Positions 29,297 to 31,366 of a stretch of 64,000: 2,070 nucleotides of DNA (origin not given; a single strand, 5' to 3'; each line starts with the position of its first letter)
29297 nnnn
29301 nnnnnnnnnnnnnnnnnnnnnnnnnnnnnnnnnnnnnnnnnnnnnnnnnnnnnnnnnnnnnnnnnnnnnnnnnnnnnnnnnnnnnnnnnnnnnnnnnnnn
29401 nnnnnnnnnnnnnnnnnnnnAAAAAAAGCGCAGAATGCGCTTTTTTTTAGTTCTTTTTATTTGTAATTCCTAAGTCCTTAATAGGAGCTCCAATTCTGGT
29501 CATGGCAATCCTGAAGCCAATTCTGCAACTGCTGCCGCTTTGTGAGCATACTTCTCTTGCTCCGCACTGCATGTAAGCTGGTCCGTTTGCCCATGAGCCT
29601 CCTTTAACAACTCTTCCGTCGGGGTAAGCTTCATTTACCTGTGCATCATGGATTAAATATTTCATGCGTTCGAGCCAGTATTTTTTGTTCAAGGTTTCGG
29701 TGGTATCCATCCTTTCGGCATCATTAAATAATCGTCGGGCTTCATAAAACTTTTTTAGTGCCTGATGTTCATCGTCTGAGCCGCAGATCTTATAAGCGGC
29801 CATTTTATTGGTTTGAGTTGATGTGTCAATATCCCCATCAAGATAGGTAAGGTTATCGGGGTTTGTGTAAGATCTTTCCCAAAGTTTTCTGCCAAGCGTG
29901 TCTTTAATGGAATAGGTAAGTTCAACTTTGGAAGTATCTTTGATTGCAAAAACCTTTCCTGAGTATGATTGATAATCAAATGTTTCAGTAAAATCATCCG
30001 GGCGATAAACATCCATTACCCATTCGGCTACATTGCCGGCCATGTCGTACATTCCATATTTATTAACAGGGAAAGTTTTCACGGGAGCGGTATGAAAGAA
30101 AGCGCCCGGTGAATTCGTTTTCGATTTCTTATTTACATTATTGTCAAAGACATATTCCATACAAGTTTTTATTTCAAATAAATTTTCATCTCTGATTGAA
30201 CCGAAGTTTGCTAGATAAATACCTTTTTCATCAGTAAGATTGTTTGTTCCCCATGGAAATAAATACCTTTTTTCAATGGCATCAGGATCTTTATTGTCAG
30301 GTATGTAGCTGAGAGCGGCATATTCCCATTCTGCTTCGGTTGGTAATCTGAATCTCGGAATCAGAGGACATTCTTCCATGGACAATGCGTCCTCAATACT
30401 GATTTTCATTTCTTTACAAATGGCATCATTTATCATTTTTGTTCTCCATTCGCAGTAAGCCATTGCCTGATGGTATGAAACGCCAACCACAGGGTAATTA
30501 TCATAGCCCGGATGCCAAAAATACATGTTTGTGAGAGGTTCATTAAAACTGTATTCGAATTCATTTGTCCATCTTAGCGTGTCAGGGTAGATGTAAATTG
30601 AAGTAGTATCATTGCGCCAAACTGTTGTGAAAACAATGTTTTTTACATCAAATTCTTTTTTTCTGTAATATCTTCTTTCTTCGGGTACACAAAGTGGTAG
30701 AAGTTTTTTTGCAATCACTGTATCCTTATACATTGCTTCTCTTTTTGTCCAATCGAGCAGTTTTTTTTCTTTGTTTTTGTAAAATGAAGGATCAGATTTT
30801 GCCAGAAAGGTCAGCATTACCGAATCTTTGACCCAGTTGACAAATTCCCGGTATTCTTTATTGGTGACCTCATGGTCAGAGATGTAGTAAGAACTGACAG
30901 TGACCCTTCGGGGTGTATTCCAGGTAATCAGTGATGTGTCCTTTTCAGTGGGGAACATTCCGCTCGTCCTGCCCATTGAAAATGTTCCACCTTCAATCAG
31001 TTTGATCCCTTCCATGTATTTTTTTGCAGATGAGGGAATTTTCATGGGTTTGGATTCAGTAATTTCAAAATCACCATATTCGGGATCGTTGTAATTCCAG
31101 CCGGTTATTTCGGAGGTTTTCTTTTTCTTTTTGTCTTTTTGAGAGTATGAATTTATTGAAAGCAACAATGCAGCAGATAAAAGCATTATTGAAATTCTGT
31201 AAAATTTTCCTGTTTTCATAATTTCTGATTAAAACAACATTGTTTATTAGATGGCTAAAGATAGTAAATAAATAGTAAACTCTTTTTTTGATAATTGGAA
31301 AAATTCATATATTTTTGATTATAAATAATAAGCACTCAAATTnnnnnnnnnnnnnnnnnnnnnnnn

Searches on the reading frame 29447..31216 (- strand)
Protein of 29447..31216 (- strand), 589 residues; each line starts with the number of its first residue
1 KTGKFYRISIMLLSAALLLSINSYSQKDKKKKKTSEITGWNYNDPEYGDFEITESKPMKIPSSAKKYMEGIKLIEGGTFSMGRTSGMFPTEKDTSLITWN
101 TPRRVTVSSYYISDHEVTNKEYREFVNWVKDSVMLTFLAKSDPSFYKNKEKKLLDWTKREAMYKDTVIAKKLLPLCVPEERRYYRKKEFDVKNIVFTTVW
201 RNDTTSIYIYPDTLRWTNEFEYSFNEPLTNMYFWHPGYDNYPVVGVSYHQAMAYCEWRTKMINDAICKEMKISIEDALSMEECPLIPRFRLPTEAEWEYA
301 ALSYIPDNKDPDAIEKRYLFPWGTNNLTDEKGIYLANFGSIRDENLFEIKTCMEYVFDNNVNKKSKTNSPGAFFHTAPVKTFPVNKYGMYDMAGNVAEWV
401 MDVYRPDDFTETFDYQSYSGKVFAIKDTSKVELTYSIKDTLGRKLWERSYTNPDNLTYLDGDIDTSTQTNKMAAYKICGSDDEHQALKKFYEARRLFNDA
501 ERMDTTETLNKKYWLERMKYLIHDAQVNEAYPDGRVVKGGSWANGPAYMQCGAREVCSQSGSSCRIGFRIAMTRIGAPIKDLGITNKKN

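Call 29: search_protein_families(library=pfam, proteins=[window:29447-31216:-], max_evalue=0.0001)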
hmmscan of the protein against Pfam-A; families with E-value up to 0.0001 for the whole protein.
window:29447-31216:- (589 aa): 1 family
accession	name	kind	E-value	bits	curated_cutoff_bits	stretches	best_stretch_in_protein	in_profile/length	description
PF03781.23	FGE-sulfatase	-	2.8e-42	145.6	23.3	1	73-416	7-206/255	Sulfatase-modifying factor enzyme 1-like domain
